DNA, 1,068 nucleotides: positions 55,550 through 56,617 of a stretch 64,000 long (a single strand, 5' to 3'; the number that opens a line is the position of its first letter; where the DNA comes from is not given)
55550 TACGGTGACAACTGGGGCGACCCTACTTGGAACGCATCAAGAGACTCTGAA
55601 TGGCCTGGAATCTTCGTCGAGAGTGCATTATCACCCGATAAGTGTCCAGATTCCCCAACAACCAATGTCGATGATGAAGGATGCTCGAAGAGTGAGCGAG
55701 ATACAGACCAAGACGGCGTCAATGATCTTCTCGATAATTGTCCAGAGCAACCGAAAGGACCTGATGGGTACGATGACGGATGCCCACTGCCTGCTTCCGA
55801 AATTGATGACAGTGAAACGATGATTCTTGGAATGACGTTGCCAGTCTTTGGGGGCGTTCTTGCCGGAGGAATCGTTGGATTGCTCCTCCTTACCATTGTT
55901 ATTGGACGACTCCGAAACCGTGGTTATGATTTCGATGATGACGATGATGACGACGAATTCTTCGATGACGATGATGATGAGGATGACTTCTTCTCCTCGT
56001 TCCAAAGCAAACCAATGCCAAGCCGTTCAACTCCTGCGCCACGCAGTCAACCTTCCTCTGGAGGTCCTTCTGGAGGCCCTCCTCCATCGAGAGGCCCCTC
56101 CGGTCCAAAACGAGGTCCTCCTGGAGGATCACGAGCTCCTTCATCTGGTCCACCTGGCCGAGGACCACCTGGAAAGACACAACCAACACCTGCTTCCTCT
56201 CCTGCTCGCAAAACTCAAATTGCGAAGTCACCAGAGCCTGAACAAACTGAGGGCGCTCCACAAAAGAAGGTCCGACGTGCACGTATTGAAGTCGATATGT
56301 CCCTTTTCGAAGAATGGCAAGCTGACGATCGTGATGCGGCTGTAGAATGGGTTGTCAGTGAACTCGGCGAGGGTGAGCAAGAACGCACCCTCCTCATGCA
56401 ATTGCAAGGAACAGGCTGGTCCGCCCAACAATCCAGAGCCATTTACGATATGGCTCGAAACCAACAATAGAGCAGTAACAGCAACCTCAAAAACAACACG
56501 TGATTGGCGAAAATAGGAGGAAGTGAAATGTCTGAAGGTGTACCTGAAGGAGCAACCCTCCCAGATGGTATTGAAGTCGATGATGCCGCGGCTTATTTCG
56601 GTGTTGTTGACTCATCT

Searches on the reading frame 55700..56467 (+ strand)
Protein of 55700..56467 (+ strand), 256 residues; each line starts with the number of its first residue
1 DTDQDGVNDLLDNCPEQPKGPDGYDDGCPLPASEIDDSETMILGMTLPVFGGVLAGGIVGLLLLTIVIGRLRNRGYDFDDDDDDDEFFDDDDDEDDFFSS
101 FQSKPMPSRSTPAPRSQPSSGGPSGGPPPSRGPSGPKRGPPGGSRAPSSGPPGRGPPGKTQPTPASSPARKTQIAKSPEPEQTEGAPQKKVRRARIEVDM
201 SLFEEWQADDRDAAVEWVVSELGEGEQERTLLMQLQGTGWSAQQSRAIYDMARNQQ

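Call 40: find_related_loci(query=window:55700-56467:+, collection=metagenome_contigs, flank=3000)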
Query window:55700-56467:+ (256 aa) in metagenome_contigs; peptide patterns used: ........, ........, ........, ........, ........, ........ (x = any residue, [..] = any of these).
600 stretches matched a pattern (row limit reached: there are more); 32 encode a relative of the query (tblastn E <= 1e-3); 31 distinct loci.
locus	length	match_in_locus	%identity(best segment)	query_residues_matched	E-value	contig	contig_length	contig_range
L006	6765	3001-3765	79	1-256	2e-89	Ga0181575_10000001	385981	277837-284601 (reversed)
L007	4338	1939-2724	70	1-256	2e-87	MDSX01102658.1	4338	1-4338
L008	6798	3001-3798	69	1-256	4e-86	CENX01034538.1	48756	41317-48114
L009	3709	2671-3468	70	1-256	2e-85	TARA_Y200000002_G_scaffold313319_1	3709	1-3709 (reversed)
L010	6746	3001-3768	77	1-256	1e-82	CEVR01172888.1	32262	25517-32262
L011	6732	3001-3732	70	1-256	6e-83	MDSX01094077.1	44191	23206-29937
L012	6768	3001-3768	77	1-256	5e-82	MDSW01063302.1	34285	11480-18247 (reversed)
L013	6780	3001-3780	79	1-256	3e-82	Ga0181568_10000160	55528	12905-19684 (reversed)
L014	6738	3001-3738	64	13-253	3e-67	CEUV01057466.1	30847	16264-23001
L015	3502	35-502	88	102-256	3e-66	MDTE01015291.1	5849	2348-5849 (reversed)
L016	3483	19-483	76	90-256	3e-61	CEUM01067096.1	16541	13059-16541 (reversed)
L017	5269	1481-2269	66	1-256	4e-86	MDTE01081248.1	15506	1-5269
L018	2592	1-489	75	93-253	2e-56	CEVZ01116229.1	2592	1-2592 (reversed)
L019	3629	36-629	66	69-256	2e-52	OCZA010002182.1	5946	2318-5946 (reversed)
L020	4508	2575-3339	43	1-255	3e-44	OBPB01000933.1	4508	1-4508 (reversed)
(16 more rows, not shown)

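Call 45: search_protein_families(library=ncbifam, proteins=[window:55700-56467:+], max_evalue=0.1)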
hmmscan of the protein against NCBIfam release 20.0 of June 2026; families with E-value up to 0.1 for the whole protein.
window:55700-56467:+ (256 aa): 2 families
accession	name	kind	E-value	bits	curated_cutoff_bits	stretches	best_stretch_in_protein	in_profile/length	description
NF033763.1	exchanger_TraB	exception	3.4e-05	22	700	1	1-33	352-383/522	outer membrane exchange protein TraB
NF053612.1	anchor_PA1041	equivalog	0.0051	16.8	250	1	1-36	77-112/236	PA1041 family peptidoglycan-binding anchor lipoprotein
